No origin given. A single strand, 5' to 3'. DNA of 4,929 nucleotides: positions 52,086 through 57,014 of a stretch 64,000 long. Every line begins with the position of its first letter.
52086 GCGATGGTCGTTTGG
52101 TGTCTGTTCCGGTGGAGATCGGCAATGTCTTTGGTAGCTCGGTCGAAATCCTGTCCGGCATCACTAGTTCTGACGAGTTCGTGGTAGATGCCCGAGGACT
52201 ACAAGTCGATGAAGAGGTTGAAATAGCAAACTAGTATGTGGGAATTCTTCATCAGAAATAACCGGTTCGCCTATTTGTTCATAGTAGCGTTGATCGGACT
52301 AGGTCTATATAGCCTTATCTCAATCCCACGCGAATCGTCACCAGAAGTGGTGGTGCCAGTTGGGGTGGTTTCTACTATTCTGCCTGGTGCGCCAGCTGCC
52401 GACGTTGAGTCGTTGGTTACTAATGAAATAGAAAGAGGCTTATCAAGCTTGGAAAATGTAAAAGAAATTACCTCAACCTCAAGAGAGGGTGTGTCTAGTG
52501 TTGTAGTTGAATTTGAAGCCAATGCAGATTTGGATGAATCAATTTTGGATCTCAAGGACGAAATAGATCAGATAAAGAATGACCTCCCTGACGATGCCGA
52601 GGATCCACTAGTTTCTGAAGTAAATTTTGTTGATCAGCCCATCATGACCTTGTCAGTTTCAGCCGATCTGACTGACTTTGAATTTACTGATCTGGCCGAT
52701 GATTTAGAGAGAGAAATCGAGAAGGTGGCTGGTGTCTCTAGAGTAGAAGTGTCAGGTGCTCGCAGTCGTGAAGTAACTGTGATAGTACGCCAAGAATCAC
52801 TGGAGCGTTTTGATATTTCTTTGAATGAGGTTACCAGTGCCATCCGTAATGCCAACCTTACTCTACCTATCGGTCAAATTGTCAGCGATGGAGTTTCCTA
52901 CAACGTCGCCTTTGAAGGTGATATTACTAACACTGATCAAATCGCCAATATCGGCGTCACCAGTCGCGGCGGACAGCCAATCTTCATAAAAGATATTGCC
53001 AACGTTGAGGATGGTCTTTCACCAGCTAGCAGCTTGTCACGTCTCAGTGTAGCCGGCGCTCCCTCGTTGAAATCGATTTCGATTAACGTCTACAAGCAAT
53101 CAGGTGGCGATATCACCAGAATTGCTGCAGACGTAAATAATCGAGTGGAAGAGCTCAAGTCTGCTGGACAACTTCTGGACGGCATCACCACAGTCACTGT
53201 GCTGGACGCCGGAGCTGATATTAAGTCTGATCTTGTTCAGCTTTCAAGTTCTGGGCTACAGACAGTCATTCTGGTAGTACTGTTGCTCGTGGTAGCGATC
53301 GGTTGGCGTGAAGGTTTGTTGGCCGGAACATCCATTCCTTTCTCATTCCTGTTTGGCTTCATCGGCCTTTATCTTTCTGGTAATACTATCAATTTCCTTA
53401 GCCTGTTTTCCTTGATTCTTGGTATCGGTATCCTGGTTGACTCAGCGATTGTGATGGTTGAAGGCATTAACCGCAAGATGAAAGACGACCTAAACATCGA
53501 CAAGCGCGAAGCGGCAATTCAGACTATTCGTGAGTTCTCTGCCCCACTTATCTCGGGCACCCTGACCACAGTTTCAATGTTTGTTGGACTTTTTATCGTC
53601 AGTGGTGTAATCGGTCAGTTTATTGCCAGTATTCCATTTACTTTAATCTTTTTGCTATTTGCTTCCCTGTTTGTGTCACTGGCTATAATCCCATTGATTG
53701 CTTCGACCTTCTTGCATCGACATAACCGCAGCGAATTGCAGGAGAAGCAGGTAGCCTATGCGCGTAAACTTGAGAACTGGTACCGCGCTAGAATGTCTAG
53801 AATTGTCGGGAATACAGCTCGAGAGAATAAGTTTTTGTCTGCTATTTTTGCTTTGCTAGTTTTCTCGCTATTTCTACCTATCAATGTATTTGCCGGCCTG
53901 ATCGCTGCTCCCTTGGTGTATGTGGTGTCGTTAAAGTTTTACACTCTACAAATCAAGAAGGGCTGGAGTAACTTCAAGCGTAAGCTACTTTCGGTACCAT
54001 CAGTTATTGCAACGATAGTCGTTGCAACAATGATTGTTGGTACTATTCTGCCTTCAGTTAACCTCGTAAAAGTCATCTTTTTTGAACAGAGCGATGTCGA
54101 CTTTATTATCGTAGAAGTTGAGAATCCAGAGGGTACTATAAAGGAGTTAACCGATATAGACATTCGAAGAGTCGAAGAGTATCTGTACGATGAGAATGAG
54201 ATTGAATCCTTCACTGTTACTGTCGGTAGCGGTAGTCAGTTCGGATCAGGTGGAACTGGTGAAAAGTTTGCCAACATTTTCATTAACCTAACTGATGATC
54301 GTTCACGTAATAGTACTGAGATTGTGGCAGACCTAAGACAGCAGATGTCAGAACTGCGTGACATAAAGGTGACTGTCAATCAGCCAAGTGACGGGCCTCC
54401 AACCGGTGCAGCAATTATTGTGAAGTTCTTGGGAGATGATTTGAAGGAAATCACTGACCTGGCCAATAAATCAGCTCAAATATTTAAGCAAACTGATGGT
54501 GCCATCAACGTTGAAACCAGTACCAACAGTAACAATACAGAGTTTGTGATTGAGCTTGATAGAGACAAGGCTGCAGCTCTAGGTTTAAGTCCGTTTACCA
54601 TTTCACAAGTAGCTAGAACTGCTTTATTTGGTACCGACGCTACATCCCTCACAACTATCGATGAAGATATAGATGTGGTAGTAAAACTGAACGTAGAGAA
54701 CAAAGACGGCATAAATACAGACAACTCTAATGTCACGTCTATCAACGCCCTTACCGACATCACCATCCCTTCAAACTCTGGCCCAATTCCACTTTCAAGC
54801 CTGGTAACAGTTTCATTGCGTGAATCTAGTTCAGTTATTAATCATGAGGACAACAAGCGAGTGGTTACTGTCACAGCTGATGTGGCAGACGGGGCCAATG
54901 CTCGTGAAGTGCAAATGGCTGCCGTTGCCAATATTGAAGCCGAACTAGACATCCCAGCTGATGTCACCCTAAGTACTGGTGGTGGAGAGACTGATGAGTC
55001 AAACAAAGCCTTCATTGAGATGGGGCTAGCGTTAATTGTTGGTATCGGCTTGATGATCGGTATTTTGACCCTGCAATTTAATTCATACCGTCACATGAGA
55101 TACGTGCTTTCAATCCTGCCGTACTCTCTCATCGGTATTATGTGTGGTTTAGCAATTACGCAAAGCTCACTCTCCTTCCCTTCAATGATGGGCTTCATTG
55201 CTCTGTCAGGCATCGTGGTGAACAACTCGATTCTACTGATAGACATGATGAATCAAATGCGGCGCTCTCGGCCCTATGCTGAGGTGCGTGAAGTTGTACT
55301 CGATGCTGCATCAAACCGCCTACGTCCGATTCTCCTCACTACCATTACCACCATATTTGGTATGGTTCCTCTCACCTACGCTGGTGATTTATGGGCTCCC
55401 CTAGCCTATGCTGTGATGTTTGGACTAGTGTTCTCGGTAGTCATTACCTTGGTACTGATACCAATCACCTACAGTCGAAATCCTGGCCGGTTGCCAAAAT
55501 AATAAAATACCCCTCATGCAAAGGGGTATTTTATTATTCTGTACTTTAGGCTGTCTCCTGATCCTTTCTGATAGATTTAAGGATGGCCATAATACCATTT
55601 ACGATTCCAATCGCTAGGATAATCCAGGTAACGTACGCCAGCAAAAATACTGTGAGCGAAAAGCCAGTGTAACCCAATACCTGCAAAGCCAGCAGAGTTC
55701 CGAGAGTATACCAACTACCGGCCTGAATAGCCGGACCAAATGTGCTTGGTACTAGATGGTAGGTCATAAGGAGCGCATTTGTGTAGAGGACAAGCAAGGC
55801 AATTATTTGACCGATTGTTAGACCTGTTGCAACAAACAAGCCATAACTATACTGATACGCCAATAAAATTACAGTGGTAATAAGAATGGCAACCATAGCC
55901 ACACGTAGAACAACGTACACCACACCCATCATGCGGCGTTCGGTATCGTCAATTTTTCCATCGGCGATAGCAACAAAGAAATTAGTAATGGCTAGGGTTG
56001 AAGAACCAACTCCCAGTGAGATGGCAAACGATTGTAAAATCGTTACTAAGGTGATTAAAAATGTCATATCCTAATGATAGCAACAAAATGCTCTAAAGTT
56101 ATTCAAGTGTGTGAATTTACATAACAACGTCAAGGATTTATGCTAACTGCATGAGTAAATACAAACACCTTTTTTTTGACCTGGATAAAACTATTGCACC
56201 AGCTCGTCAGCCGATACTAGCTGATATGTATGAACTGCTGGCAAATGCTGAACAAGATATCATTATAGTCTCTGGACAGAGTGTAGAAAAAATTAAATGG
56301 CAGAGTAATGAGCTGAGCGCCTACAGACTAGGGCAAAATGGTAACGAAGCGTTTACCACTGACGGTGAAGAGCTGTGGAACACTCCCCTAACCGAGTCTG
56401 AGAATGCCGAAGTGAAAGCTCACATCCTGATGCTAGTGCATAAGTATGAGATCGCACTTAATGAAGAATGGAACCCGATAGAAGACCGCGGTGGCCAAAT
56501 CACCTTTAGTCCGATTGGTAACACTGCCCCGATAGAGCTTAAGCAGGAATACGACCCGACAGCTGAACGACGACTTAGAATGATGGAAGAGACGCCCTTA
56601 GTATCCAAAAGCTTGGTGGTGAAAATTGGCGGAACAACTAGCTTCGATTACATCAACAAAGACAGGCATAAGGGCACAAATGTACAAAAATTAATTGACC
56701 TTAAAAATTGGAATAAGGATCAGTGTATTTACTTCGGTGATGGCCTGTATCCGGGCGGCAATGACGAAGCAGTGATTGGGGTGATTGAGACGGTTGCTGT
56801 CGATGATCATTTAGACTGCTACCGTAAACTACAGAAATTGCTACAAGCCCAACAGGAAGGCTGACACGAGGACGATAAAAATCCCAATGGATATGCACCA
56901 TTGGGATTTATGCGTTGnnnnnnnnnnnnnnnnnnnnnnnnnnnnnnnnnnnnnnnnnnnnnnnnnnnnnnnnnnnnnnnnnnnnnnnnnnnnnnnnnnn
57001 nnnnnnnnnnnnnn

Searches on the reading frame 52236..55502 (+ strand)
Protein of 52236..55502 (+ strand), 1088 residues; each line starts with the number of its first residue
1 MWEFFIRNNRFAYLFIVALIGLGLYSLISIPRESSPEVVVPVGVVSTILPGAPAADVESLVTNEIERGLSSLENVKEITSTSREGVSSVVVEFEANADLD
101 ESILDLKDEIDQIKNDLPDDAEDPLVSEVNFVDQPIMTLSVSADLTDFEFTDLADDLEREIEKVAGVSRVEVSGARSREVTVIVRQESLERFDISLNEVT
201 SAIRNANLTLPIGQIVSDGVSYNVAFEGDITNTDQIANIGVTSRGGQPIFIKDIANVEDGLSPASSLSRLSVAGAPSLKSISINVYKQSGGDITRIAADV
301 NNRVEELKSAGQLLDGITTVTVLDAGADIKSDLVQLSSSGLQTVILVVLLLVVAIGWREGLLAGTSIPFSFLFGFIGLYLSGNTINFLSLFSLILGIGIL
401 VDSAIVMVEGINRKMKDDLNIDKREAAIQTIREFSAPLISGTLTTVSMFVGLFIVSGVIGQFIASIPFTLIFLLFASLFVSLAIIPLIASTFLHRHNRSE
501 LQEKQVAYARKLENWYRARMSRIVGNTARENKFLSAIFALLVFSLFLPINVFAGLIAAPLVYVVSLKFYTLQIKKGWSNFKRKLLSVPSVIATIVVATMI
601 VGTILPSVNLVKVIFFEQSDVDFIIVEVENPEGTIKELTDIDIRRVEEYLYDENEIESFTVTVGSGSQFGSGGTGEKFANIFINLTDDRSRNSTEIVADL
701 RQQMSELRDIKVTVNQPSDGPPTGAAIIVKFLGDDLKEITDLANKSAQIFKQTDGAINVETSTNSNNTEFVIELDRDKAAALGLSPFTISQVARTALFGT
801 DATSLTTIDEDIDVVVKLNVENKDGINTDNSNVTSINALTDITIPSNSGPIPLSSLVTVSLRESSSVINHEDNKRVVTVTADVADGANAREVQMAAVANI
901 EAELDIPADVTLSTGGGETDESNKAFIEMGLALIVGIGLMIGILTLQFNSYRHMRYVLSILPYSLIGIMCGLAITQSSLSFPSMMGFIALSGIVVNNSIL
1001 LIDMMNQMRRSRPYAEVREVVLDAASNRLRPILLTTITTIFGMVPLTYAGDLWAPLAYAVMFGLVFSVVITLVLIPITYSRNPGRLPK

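Call 52: search_protein_families(library=pfam, proteins=[window:52236-55502:+])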
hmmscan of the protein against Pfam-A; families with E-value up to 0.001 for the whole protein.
window:52236-55502:+ (1088 aa): 2 families
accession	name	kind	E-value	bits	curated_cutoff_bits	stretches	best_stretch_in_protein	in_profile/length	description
PF00873.25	ACR_tran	-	1.4e-174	583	28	2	1-548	1-545/1021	AcrB/AcrD/AcrF family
PF02355.23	SecD_SecF_C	-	1.3e-05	25.2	20.5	1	922-1071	26-175/189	Protein export membrane protein SecD/SecF, C-terminal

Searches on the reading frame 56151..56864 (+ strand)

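Call 53: search_protein_families(library=pfam, proteins=[window:56151-56864:+])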
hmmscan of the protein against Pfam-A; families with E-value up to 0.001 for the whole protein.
window:56151-56864:+ (237 aa): 2 families
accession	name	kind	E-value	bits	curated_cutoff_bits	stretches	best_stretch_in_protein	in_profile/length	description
PF03332.19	PMM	-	5.1e-08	33.4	22.4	1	37-231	14-219/221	Eukaryotic phosphomannomutase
PF08282.18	Hydrolase_3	-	2.2e-06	28.1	20.9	1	156-198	170-212/255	haloacid dehalogenase-like hydrolase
